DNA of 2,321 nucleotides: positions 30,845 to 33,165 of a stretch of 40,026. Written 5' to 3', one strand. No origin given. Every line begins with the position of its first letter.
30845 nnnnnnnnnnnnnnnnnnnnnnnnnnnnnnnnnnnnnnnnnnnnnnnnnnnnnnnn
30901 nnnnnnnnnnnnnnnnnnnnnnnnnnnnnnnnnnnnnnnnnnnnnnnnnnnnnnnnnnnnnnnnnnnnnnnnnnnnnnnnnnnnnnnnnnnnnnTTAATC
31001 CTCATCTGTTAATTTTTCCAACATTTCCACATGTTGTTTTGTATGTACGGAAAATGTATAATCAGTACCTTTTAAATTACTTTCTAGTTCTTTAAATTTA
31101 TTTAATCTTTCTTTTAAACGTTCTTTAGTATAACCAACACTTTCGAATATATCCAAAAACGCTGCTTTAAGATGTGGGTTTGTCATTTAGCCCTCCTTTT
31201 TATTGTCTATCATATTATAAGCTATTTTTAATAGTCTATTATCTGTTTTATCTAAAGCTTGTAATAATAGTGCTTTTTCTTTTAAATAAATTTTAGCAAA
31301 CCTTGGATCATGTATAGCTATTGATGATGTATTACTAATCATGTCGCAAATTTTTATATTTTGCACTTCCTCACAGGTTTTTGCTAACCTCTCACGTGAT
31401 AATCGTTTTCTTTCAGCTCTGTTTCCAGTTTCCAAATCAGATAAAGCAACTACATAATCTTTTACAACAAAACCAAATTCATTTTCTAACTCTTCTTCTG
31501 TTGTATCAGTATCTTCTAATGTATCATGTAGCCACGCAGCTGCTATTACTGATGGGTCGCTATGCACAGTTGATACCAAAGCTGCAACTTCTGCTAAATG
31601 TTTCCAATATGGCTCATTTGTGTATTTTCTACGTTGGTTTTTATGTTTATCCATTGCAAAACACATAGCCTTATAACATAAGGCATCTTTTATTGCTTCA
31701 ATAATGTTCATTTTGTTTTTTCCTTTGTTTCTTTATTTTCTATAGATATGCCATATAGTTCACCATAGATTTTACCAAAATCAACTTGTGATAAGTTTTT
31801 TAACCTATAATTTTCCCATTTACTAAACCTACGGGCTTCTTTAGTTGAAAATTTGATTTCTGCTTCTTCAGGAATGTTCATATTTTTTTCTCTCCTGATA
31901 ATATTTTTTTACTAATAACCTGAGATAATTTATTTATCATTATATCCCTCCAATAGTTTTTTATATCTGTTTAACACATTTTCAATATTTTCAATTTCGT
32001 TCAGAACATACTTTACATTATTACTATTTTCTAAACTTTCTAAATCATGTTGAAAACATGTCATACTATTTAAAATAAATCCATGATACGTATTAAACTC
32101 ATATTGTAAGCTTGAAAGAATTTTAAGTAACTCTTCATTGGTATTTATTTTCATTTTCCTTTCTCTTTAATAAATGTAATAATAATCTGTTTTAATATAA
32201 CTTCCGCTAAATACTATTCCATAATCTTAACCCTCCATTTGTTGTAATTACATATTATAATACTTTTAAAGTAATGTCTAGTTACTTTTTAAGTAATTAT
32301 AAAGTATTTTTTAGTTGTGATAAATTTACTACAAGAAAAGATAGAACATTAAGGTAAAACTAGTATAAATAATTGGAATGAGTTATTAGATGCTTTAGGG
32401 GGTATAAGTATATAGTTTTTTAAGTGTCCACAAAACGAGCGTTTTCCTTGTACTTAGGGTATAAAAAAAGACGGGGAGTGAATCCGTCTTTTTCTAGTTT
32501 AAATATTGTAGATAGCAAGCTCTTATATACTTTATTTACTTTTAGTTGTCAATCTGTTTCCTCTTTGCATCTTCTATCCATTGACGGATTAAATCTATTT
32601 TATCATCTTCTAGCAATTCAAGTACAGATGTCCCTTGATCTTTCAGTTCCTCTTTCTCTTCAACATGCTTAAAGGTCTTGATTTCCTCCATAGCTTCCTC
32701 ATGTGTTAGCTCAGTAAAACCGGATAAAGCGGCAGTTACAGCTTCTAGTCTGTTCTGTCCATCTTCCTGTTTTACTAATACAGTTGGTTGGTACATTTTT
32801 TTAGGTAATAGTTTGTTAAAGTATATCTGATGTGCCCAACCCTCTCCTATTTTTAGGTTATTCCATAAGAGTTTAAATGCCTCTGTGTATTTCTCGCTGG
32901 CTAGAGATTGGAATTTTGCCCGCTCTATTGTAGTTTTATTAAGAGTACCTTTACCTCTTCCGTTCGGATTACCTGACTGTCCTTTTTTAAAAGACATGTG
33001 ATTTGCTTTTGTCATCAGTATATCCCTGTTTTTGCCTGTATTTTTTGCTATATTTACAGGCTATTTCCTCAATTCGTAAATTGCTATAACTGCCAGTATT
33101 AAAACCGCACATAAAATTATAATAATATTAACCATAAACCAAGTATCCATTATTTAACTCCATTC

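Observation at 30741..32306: Insulated five-gene cassette (74 aa, 57 aa, HD hydrolase, 63 aa, 46-aa RHH) behind a palindromic-operator promoter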

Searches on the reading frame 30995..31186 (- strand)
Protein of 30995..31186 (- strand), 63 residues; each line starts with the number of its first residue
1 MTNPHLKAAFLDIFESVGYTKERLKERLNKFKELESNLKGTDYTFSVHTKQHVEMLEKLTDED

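Call 7: search_protein_families(library=pfam, max_evalue=1, proteins=[window:30995-31186:-])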
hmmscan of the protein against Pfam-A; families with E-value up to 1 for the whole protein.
window:30995-31186:- (63 aa): 5 families
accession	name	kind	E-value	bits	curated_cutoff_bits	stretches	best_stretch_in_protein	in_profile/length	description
PF25792.1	BREX_BrxC_helical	-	0.022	15.5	27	1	19-61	28-70/123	BREX ATP-binding protein BrxC alpha helical domain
PF13234.12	MTR4_beta-barrel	-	0.029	15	26.4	1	9-58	138-186/203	Mtr4-like, beta-barrel domain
PF09210.16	BE_C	-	0.065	14.1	25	1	15-43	50-78/101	1,4-alpha-glucan branching enzyme, C-terminal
PF05055.17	DUF677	-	0.069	12.5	29.1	1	25-61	126-164/336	Protein of unknown function (DUF677)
PF06361.16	RTBV_P12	-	0.11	13.4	25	1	23-52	7-36/110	Rice tungro bacilliform virus P12 protein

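Call 8: search_protein_families(library=phrogs, max_evalue=0.01, proteins=[window:30995-31186:-])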
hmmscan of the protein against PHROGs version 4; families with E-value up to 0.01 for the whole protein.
window:30995-31186:- (63 aa): 0 families

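Call 27: find_homologous_proteins(query=window:30998-31186:-, max_evalue=0.01)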
Query seq(63 aa) (63 aa): 44 proteins with E <= 0.01 among 45 candidates.
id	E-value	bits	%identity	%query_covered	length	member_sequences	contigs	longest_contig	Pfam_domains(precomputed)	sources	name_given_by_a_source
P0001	6.3e-34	131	100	100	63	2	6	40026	-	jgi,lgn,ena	-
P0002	1.2e-31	124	94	100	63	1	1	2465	-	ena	-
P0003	1.7e-31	124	95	98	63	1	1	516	-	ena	-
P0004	2.8e-30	120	89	100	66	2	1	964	-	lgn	-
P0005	3.2e-30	120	92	98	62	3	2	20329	-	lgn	-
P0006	5.7e-30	119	90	100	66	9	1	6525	-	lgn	-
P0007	8.8e-30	118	92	100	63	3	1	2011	-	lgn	-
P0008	1.9e-29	117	89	100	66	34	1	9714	-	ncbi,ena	-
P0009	3.8e-29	116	89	100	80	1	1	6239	-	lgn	-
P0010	7.7e-29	115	87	100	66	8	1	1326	-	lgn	-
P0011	2.8e-28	114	89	98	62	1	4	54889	-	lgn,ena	-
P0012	9.7e-28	112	87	98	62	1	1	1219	-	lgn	-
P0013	1.1e-27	112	84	100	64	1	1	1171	-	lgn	-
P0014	1.2e-27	112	85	98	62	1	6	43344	-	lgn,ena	-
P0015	1.9e-27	111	84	100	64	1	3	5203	-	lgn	-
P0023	4.4e-26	107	84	100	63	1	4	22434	-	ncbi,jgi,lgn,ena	-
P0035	1.4e-22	96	76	100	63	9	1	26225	-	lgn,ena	-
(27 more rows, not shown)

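Call 28: find_encoding_contigs(protein=P0035, flank=5000, max_places=3)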
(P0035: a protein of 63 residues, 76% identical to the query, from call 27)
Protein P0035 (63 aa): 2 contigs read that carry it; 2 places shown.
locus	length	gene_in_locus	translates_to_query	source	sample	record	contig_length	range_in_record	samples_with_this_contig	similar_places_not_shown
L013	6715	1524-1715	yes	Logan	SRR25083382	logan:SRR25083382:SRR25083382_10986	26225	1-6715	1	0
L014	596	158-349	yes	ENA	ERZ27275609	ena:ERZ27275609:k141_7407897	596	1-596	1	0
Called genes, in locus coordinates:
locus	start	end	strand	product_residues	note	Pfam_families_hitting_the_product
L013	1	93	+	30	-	?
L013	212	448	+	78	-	-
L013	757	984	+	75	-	-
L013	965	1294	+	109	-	PF02452:PemK_toxin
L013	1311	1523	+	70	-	PF11195:Tad2-like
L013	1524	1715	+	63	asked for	-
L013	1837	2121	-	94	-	PF00216:Bac_DNA_binding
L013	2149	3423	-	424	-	PF13609:Porin_4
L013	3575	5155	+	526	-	-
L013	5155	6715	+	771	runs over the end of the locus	-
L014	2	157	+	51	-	?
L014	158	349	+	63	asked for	-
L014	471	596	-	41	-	?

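Call 29: find_encoding_contigs(protein=P0011, flank=5000, max_places=3)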
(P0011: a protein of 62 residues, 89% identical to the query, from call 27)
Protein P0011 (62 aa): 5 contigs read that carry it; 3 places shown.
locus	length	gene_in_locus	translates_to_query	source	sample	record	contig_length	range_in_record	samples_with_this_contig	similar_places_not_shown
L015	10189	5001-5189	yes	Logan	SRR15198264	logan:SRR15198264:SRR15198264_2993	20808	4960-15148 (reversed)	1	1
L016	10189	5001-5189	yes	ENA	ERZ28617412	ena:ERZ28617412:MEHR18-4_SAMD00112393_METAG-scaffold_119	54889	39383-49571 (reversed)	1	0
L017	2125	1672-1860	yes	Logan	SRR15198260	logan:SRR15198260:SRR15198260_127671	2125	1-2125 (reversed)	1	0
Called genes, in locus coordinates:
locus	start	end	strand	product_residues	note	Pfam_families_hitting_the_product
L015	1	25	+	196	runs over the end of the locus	-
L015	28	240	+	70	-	-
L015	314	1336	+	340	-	PF00145:DNA_methylase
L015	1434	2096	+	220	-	PF02374:ArsA_ATPase (weak), PF06564:CBP_BcsQ (faint), PF07015:VirC1 (weak), PF10609:ParA (weak), PF13614:AAA_31, PF01656:CbiA, PF09140:MipZ (faint), PF13614:AAA_31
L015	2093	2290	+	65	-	-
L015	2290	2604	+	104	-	-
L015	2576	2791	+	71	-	PF05406:WGR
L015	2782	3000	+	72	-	-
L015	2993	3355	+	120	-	-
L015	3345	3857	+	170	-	PF03118:RNA_pol_A_CTD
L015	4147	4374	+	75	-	-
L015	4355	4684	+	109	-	PF02452:PemK_toxin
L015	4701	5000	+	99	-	PF11195:Tad2-like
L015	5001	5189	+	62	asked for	-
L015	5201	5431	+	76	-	PF11195:Tad2-like (faint)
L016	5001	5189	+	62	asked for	-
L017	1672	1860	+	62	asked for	-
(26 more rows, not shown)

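Call 30: find_encoding_contigs(protein=P0023, flank=5000, max_places=4)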
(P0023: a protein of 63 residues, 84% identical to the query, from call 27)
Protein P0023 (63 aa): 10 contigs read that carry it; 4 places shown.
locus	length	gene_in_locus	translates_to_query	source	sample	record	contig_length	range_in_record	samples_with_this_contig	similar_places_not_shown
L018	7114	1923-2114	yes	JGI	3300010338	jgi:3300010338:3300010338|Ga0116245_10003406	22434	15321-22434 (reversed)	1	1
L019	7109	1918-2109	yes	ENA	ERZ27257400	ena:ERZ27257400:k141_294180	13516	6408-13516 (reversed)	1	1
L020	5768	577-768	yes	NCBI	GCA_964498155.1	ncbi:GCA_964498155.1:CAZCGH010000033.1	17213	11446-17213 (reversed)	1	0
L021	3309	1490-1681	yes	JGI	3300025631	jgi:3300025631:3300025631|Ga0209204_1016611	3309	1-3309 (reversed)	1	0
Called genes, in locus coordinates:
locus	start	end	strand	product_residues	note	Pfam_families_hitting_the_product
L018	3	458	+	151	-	?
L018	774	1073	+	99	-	-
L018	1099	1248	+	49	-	-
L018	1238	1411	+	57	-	PF11195:Tad2-like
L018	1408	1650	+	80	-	-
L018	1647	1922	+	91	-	-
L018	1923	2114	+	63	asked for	-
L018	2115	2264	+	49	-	-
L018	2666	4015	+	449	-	-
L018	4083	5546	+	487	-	PF03237:Terminase_6N, PF17289:Terminase_6C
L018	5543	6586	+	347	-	PF01734:Patatin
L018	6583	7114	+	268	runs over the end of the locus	-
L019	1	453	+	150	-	?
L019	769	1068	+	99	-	-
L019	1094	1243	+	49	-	-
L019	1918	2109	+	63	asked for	-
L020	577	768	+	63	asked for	-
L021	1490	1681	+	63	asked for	-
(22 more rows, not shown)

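Call 73: search_protein_families(library=padloc, max_evalue=0.01, proteins=[window:30995-31186:-])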
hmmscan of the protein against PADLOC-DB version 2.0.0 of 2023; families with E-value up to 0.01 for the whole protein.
window:30995-31186:- (63 aa): 0 families

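Call 74: search_protein_families(library=ncbifam, max_evalue=0.01, proteins=[window:30995-31186:-])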
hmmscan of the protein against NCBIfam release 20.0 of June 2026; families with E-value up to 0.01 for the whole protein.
window:30995-31186:- (63 aa): 0 families

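Call 76: find_related_loci(query=A3, collection=viral_contigs, flank=4000)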
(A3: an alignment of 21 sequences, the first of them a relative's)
Query A3 (63 aa) in viral_contigs; peptide patterns used: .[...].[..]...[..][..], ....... (x = any residue, [..] = any of these).
36 stretches matched a pattern; 7 encode a relative of the query (tblastn E <= 1e-3); 7 distinct loci.
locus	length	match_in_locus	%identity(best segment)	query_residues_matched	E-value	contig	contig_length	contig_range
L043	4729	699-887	87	1-63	3e-34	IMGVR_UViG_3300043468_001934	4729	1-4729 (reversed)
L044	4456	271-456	87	1-62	4e-33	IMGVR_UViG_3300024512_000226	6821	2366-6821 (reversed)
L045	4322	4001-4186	85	1-62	8e-33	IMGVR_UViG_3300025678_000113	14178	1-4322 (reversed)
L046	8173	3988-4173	85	1-62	7e-33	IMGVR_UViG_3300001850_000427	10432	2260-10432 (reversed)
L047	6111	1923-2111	84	1-63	2e-32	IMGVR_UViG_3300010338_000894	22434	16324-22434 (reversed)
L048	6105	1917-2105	84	1-63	2e-32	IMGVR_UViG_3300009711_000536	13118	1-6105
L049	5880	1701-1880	88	1-60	3e-32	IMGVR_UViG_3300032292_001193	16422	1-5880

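Call 77: predict_structure(alignment_id=A3)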
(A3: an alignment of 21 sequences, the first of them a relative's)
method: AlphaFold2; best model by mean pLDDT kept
length: 63 residues; sequences in the alignment: 21
mean_pLDDT: 85.7   pTM: 0.63
mean pLDDT of the five models: 85.7, 84.7, 81.5, 77.3, 76.0
residues with pLDDT >= 90: 20; 70-90: 39; 50-70: 4; < 50: 0
segments of 3 or more residues with pLDDT < 50: none
pLDDT, mean of each block of 10 residues (from residue 1): 75 86 90 90 91 88 69
secondary structure, 60 per line:
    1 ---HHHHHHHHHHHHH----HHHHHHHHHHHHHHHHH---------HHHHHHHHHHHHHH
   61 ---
elements in order: H4-16 H21-37 H47-60

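Call 81: fold_search(model_id=the predicted structure, library=pdb)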
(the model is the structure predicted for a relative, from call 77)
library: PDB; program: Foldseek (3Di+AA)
matches with E <= 10: 24; with E <= 0.001: 0
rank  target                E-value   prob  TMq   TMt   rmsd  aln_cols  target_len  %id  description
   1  3gnl_A                2.2e+00  0.18  0.41  0.15   5.4        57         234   12  Structure of uncharacterized protein (LMOf2365_1472) from Listeria monocytogenes serotype 4b (released 2009-04-21)
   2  3gnl_B                3.8e+00  0.15  0.33  0.13   3.9        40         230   12  Structure of uncharacterized protein (LMOf2365_1472) from Listeria monocytogenes serotype 4b (released 2009-04-21)
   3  8hwz_A                4.1e+00  0.09  0.33  0.16   6.9        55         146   13  Cryo-EM structure of delta N15 MsDps2 of Mycobacterium smegmatis (released 2024-07-10)
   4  6vjf_C                5.6e+00  0.11  0.46  0.10   6.8        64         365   23  The P-Loop K to A mutation of C. therm Vps1 GTPase-BSE (released 2020-02-19)
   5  8khr_B                5.6e+00  0.09  0.29  0.21   4.8        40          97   28  Cryo-EM structure of EBV gH/gL-gp42 in complex with fab 2C1 (released 2024-06-19)
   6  9ivj_B                6.0e+00  0.11  0.29  0.20   4.0        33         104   27  Cryo-EM structure of EBV gH/gL/gp42 in complex with fab 4G12 (released 2026-01-28)
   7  8tnn_B                6.0e+00  0.10  0.31  0.21   4.2        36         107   25  Crystal structure of Epstein-Barr virus gH/gL/gp42 in complex with gp42 antibody A10 (released 2024-03-27)
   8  7mwr_B                6.4e+00  0.08  0.34  0.12   6.7        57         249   14  Structure of De Novo designed beta sheet heterodimer LHD101A53/B4 (released 2022-01-19)
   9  2caz_F                6.8e+00  0.07  0.32  0.37   7.9        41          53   20  ESCRT-I core (released 2006-04-07)
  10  5w0k_B                7.3e+00  0.08  0.27  0.21   4.0        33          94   27  Crystal structure of EBV gHgL/CL40/gp42 N-domain (released 2017-10-04)
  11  7d5z_B                7.3e+00  0.08  0.28  0.21   4.1        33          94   27  Crystal structure of EBV gH/gL bound with neutralizing antibody 1D8 (released 2021-10-20)
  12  9e78_0Z               7.3e+00  0.04  0.33  0.09  17.3        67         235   13  48-nm repeat of the Leishmania tarentolae doublet microtubule (released 2025-03-12)
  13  2b7m_B                7.3e+00  0.04  0.29  0.07   7.4        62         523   13  Crystal Structure of the S. cerevisiae Exocyst Component Exo70p (released 2005-11-15)
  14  4v47_AW               8.3e+00  0.12  0.47  0.49   3.5        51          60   22  Real space refined coordinates of the 30S and 50S subunits fitted into the low resolution cryo-EM map of the EF-G.GTP (released 2014-07-09)
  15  9cpc_2I               8.3e+00  0.04  0.33  0.09  18.4        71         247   13  Atomic model of porcine brain ventricles cilia doublet microtubule (48-nm periodicity) (released 2024-10-23)
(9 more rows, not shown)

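Call 82: fold_search(model_id=the predicted structure, library=viral)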
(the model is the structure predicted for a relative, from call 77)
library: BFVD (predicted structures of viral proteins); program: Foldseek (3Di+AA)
matches with E <= 10: 91; with E <= 0.001: 0
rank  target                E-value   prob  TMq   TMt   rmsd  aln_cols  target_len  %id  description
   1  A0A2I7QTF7            4.9e-01  0.69  0.56  0.46   8.6        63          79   25  (no name in the UniProt tables at hand)
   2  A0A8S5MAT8            2.1e+00  0.20  0.34  0.35   4.2        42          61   21  Chromosome region maintenance protein [Myoviridae sp. ctNQr16]
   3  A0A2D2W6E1            3.0e+00  0.38  0.52  0.51   2.7        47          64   23  (no name in the UniProt tables at hand)
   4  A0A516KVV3            3.2e+00  0.13  0.38  0.34   5.1        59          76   10  (no name in the UniProt tables at hand)
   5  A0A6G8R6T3            3.2e+00  0.11  0.36  0.40   9.8        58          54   16  Uncharacterized protein [Synechococcus phage S-H34]
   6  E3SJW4                3.4e+00  0.20  0.41  0.37   2.8        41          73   12  Uncharacterized protein [Synechococcus phage S-ShM2]
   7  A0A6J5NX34            3.6e+00  0.15  0.47  0.26   5.7        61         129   13  Uncharacterized protein [uncultured Caudovirales phage]
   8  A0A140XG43            4.1e+00  0.30  0.51  0.54   2.4        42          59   26  Uncharacterized protein [Salmonella phage BP63]
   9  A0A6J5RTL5            4.3e+00  0.20  0.47  0.56   2.5        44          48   20  Uncharacterized protein [uncultured Caudovirales phage]
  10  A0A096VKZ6            4.3e+00  0.06  0.30  0.29   5.7        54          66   20  Uncharacterized protein [Synechococcus phage S-CBP2]
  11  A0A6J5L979            4.6e+00  0.35  0.56  0.33   2.0        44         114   16  Uncharacterized protein (Fragment) [uncultured Caudovirales phage]
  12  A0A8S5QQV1            4.6e+00  0.13  0.44  0.22   4.9        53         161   21  DNA-directed RNA polymerase [Siphoviridae sp. ctRCE13]
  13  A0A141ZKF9            4.6e+00  0.08  0.34  0.30  11.4        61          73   11  (no name in the UniProt tables at hand)
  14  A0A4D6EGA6            4.9e+00  0.28  0.62  0.55   4.7        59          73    7  Uncharacterized protein [Pandoravirus celtis]
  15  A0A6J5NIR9            4.9e+00  0.18  0.58  0.15   8.5        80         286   16  Uncharacterized protein [uncultured Caudovirales phage]
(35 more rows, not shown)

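Call 91: search_dna_similar(query=window:30998-31186:-, collection=phages, mode=protein, max_evalue=1, max_rows=10)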
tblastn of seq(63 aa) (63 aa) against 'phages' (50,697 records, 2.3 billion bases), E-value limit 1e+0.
No match.

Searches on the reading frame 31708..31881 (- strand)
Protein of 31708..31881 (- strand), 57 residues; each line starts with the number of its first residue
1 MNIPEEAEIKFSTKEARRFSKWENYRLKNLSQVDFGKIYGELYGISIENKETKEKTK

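Call 7: search_protein_families(library=pfam, max_evalue=1, proteins=[window:31708-31881:-])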
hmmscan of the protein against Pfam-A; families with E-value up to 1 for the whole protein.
window:31708-31881:- (57 aa): 2 families
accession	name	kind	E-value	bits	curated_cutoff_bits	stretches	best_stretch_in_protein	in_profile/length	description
PF20124.4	DUF6514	-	0.045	14.4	23.9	1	15-55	13-51/94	Family of unknown function (DUF6514)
PF10433.15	Beta-prop_RSE1_1st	-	0.067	12.6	26.9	1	3-54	248-296/351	RSE1/DDB1/CPSF1 first beta-propeller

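Call 8: search_protein_families(library=phrogs, max_evalue=0.01, proteins=[window:31708-31881:-])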
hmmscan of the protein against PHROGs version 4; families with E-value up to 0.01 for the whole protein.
window:31708-31881:- (57 aa): 0 families

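Call 43: find_related_loci(query=window:31708-31881:-, collection=viral_contigs, flank=4000)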
Query window:31708-31881:- (57 aa) in viral_contigs; peptide patterns used: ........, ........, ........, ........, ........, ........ (x = any residue, [..] = any of these).
31 stretches matched a pattern; 3 encode a relative of the query (tblastn E <= 1e-3); 3 distinct loci.
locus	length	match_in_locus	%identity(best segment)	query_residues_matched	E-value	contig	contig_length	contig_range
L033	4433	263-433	86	1-57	9e-29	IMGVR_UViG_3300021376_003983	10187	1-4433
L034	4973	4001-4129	84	1-43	9e-23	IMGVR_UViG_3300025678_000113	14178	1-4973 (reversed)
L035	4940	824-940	34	1-50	1e-5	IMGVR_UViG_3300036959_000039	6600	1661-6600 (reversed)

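Call 45: find_homologous_proteins(query=window:31708-31881:-, max_evalue=0.1)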
Query window:31708-31881:- (57 aa): 17 proteins with E <= 0.1 among 17 candidates.
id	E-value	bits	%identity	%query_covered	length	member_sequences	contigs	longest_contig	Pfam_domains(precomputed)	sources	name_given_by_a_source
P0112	1.2e-29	117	100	100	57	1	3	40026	-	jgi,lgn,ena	-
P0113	3.7e-27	110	95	100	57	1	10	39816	-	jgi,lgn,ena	jgi:hypothetical protein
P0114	1.6e-26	108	93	100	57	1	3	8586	-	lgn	-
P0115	3.0e-26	107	91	100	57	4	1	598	-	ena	-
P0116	4.7e-26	106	95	96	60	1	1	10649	-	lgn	-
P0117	6.9e-26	106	93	100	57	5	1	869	-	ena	-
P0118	1.6e-22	95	86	100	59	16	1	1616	-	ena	-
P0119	3.4e-22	94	86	100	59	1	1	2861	-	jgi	-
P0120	4.9e-22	94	86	100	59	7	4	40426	-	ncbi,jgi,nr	ncbi:MAG: hypothetical protein FJX70_07195 [Alphaproteobacteria bacterium]|nr:hypothetical protein [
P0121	9.7e-22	93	91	93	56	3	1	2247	-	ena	-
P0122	1.8e-21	92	91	93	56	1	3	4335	-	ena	-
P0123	6.9e-21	90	85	93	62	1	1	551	-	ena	-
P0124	4.0e-20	88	85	93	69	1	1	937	-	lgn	-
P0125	4.5e-19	85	93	79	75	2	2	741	-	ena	-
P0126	2.0e-18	83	81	93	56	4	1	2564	-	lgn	-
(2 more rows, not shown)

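Call 73: search_protein_families(library=padloc, max_evalue=0.01, proteins=[window:31708-31881:-])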
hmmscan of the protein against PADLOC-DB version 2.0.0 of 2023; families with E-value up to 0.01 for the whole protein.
window:31708-31881:- (57 aa): 0 families

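Call 74: search_protein_families(library=ncbifam, max_evalue=0.01, proteins=[window:31708-31881:-])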
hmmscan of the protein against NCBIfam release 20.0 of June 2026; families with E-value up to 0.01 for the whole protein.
window:31708-31881:- (57 aa): 0 families

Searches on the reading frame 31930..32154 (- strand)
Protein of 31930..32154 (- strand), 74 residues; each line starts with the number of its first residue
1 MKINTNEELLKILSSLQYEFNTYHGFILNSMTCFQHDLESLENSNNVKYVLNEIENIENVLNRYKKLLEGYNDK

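Call 7: search_protein_families(library=pfam, max_evalue=1, proteins=[window:31930-32154:-])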
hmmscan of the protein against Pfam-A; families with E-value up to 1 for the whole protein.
window:31930-32154:- (74 aa): 3 families
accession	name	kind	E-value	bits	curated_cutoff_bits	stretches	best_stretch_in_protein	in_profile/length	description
PF24768.1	ARM_ARMC5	-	0.04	13.7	79.9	1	3-42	238-278/289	ARMC5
PF12010.13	DUF3502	-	0.048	14.5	24.4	1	48-69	10-31/69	Domain of unknown function (DUF3502)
PF19502.5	DUF6036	-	0.083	13.1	23.6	1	27-73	31-77/164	Nucleotidyltransferase of unknown function (DUF6036)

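Call 8: search_protein_families(library=phrogs, max_evalue=0.01, proteins=[window:31930-32154:-])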
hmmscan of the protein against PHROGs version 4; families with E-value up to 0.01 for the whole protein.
window:31930-32154:- (74 aa): 1 family
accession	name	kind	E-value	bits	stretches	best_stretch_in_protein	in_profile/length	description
phrog_13752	-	unknown function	0.0073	17.3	1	21-72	46-95/131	-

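Call 42: find_related_loci(query=window:31930-32154:-, collection=viral_contigs, flank=4000)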
Query window:31930-32154:- (74 aa) in viral_contigs; peptide patterns used: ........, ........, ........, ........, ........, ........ (x = any residue, [..] = any of these).
24 stretches matched a pattern; 1 encode a relative of the query (tblastn E <= 1e-3); 1 distinct loci.
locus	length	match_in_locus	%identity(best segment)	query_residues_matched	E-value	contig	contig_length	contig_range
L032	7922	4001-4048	69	56-71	3e-5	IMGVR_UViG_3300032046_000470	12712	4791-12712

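Call 54: search_protein_representatives(protein=window:31930-32154:-)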
Query: 74 residues. Proteins with E-value up to 0.001 (for the whole library): 4; up to 1e-10: 2; up to 1e-30: 0. The best 4 are listed.
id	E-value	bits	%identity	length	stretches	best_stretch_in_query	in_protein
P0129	3.1e-29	115.8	81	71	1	5-74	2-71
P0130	1.9e-16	75.4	60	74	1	1-72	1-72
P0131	5.2e-07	45.6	42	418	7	14-32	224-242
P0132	1.8e-06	43.9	41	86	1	6-69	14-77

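Call 73: search_protein_families(library=padloc, max_evalue=0.01, proteins=[window:31930-32154:-])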
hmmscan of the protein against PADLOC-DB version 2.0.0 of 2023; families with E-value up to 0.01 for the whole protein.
window:31930-32154:- (74 aa): 0 families

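Call 74: search_protein_families(library=ncbifam, max_evalue=0.01, proteins=[window:31930-32154:-])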
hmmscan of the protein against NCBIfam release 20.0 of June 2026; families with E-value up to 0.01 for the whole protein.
window:31930-32154:- (74 aa): 0 families

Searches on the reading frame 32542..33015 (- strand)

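Call 7: search_protein_families(library=pfam, max_evalue=1, proteins=[window:32542-33015:-])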
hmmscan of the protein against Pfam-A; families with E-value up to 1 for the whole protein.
window:32542-33015:- (157 aa): 1 family
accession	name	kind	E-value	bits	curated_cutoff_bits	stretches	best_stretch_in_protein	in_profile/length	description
PF18932.5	DUF5681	-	2.8e-07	31.4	27.5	1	6-31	2-25/77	Family of unknown function (DUF5681)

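Call 8: search_protein_families(library=phrogs, max_evalue=0.01, proteins=[window:32542-33015:-])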
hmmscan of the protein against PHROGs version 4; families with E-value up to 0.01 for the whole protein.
window:32542-33015:- (157 aa): 2 families
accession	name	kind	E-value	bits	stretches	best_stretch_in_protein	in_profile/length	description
phrog_4114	-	unknown function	6.8e-07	30.3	1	3-40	4-41/123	-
phrog_26239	-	unknown function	0.0006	21.2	1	6-34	18-46/146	-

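Call 73: search_protein_families(library=padloc, max_evalue=0.01, proteins=[window:32542-33015:-])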
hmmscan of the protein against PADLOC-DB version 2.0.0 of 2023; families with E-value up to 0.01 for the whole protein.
window:32542-33015:- (157 aa): 0 families

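Call 74: search_protein_families(library=ncbifam, max_evalue=0.01, proteins=[window:32542-33015:-])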
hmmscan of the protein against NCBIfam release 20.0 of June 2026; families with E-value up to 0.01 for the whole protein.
window:32542-33015:- (157 aa): 0 families
